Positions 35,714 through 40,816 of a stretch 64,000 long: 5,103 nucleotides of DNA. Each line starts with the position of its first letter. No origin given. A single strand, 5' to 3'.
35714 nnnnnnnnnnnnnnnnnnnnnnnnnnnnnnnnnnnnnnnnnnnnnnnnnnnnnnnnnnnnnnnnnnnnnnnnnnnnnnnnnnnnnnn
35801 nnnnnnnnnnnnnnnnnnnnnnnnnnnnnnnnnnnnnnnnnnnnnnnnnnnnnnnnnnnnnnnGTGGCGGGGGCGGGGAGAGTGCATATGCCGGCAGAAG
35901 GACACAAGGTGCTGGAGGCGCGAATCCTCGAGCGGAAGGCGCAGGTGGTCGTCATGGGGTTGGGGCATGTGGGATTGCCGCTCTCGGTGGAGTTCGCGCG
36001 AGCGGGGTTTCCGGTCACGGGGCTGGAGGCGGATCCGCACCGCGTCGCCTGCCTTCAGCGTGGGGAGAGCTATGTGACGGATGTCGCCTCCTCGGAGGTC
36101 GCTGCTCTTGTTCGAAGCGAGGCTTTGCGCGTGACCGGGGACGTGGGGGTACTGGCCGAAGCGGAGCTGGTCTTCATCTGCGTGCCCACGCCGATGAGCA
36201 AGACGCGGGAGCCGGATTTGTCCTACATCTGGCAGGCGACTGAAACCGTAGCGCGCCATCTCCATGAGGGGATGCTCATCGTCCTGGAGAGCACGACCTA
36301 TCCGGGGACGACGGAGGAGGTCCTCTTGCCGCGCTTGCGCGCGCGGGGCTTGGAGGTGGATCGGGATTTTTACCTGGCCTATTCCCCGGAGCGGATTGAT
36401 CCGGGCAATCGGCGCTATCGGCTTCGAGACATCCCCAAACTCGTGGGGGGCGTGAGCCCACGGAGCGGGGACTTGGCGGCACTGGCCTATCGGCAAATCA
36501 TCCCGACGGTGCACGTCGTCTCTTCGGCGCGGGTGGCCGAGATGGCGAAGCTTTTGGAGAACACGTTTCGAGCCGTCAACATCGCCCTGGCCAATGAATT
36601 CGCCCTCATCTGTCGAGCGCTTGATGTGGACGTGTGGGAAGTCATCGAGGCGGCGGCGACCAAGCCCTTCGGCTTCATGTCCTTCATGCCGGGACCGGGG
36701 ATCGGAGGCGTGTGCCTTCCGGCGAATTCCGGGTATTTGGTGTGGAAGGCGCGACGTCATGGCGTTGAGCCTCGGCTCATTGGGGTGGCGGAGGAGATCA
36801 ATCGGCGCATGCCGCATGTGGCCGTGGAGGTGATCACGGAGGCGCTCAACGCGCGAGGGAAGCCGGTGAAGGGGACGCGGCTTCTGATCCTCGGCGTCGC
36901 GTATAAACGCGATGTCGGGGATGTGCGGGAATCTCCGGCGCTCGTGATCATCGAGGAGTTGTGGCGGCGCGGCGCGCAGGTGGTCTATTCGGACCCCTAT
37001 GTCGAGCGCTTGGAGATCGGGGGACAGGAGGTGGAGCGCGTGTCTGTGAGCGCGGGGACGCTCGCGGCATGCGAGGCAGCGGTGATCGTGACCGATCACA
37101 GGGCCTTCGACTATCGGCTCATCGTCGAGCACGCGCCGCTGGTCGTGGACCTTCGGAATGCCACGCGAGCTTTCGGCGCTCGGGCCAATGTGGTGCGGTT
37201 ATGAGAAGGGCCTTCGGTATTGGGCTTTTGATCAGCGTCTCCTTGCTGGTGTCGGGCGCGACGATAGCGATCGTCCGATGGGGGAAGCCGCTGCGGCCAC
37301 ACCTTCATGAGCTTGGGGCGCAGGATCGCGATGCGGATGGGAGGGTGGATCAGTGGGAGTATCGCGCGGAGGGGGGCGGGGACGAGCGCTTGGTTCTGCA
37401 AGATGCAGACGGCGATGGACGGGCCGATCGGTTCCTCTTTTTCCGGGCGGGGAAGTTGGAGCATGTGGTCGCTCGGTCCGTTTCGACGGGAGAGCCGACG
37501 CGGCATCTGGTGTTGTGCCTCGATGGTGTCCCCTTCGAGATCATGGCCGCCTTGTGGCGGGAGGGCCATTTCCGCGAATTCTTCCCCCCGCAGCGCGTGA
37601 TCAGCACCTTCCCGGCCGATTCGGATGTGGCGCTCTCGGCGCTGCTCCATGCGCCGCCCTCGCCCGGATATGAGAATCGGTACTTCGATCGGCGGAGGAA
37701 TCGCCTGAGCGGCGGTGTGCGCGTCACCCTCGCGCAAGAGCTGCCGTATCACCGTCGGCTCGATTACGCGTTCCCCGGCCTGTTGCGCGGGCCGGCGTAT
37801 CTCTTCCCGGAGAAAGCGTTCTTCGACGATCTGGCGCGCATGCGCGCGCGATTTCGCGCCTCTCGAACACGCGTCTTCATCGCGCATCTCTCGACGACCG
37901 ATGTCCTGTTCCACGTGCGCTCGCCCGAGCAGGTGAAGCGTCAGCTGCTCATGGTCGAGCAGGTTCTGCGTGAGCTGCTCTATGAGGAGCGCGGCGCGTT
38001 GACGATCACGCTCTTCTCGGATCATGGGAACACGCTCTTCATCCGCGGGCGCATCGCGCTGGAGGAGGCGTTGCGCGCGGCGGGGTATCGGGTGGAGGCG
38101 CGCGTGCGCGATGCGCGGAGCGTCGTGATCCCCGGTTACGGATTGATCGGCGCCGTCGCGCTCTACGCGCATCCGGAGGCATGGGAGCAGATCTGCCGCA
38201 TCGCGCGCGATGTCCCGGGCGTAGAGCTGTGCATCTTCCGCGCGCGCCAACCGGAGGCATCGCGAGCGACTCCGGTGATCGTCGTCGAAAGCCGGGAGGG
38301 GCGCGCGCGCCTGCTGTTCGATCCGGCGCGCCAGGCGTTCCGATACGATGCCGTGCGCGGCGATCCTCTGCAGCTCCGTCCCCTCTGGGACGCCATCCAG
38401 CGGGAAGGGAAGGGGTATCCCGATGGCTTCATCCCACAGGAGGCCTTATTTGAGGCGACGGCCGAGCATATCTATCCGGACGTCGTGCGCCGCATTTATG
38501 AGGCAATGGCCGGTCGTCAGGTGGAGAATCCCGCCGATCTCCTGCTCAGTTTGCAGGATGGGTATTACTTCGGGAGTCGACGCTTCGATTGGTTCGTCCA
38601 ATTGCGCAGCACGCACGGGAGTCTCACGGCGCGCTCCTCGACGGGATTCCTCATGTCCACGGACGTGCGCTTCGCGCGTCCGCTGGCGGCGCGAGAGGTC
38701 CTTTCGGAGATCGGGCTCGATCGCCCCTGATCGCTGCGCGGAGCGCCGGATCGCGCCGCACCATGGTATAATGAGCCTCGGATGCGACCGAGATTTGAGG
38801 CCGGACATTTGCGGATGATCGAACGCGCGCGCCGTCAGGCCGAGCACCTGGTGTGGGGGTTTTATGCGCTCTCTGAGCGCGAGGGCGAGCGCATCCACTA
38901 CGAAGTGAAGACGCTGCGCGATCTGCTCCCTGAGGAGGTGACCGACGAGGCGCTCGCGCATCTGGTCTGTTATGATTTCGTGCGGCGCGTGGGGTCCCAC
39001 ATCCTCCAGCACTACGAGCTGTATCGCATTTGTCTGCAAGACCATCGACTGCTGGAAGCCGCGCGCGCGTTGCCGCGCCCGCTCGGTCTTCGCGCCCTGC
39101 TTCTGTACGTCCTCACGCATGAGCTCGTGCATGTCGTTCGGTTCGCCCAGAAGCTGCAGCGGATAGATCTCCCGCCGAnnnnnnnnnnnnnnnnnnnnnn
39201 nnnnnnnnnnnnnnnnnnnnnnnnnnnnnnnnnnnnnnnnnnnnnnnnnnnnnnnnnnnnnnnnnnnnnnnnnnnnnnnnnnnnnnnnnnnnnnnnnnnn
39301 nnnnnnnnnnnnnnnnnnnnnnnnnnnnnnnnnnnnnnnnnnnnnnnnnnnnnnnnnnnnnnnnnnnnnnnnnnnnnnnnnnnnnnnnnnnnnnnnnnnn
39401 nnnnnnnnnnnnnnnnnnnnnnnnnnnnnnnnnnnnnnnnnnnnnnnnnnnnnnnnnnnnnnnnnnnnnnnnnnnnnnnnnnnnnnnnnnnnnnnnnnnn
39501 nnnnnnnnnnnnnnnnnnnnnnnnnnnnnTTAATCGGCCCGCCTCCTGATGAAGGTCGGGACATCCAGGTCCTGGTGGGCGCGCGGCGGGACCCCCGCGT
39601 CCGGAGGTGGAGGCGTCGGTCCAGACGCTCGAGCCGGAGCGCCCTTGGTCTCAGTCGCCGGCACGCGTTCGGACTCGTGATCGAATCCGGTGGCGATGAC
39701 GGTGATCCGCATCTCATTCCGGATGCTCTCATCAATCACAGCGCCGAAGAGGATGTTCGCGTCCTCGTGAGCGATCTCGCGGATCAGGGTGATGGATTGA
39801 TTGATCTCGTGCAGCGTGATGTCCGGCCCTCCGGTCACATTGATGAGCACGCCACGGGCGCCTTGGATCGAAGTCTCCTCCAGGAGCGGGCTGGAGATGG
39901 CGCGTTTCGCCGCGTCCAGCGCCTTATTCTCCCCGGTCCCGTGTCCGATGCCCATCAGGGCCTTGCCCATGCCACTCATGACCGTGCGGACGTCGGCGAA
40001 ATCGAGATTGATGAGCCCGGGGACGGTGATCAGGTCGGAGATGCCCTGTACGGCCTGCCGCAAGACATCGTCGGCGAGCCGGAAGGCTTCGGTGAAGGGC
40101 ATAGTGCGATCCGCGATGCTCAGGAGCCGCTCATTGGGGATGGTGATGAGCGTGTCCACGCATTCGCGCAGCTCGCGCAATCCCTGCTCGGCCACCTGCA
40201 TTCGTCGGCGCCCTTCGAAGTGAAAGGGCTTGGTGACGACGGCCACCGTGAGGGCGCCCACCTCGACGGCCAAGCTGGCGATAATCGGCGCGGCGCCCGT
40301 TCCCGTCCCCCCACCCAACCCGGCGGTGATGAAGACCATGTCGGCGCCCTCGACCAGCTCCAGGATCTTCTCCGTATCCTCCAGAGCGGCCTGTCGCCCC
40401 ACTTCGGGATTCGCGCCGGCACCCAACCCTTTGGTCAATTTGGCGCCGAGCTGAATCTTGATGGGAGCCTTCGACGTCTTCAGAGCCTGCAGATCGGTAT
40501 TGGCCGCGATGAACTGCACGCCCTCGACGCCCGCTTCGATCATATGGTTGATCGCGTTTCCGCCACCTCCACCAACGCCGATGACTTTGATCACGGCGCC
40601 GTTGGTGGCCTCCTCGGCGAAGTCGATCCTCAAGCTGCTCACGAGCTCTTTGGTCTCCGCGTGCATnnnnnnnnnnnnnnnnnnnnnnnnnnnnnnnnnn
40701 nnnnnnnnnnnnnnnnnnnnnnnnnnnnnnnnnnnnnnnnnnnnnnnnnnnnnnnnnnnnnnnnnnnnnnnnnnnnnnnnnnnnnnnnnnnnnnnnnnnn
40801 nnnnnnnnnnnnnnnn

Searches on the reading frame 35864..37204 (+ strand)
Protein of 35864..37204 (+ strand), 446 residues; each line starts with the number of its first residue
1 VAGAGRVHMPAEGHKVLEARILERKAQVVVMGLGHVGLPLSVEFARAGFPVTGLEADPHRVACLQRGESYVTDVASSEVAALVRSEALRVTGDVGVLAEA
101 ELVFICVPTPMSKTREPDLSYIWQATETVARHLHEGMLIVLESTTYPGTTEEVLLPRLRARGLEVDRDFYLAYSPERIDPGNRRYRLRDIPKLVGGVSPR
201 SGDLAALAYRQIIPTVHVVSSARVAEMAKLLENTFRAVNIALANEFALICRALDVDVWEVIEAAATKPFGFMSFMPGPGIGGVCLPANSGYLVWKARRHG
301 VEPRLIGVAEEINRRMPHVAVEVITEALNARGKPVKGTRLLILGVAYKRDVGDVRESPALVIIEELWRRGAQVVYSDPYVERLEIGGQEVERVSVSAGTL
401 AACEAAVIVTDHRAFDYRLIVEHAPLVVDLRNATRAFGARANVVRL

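Call 25: search_protein_families(library=pfam, proteins=[window:35864-37204:+], max_evalue=0.00001)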
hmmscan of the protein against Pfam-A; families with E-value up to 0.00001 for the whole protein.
window:35864-37204:+ (446 aa): 3 families
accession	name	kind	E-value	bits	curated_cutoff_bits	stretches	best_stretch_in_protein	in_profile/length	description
PF03721.20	UDPG_MGDP_dh_N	-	3.2e-40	138.1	27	1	27-201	2-179/187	UDP-glucose/GDP-mannose dehydrogenase family, NAD binding domain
PF00984.24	UDPG_MGDP_dh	-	1.9e-30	105.2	25.4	1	224-314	2-93/94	UDP-glucose/GDP-mannose dehydrogenase family, central domain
PF03720.21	UDPG_MGDP_dh_C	-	4.6e-22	78.8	30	1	341-434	1-101/103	UDP-glucose/GDP-mannose dehydrogenase family, UDP binding domain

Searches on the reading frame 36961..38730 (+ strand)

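Call 25: search_protein_families(library=pfam, proteins=[window:36961-38730:+], max_evalue=0.00001)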
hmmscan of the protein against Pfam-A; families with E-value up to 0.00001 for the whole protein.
window:36961-38730:+ (589 aa): 0 families

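Call 42: search_protein_families(library=ncbifam, proteins=[window:37201-38730:+], max_evalue=0.001)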
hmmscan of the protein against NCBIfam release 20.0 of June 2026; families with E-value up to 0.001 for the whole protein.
window:37201-38730:+ (509 aa): 0 families

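Call 54: search_protein_families(library=pfam, proteins=[window:37201-38730:+], max_evalue=1)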
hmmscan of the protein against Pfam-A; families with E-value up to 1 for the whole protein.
window:37201-38730:+ (509 aa): 3 families
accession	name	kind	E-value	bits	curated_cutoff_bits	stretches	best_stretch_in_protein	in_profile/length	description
PF01663.27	Phosphodiest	-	0.01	15.9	23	1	176-301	129-243/342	Type I phosphodiesterase / nucleotide pyrophosphatase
PF24344.1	PH_23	-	0.21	11.6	27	0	341-378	50-86/143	PH domain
PF20624.3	DMRT5_DMB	-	0.23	12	25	1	174-204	53-83/88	DMRT5, DMB domain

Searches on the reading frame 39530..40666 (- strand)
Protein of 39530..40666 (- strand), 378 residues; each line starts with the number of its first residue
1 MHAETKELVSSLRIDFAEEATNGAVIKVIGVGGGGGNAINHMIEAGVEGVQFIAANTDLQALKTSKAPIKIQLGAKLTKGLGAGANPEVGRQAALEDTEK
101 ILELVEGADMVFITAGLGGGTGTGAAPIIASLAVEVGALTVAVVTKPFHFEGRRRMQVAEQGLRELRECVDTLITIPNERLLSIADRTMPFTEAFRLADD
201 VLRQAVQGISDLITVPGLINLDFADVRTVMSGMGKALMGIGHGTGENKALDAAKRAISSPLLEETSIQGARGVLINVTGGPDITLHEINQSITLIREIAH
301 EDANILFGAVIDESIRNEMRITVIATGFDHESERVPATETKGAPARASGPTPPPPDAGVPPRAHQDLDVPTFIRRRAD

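Call 25: search_protein_families(library=pfam, proteins=[window:39530-40666:-], max_evalue=0.00001)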
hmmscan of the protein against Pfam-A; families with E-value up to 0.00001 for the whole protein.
window:39530-40666:- (378 aa): 2 families
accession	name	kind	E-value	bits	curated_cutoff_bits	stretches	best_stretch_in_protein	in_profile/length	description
PF00091.31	Tubulin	-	1.8e-51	175.6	33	1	26-185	2-189/190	Tubulin/FtsZ family, GTPase domain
PF12327.13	FtsZ_C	-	1.2e-35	122.1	27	1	234-329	1-95/95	FtsZ family, C-terminal domain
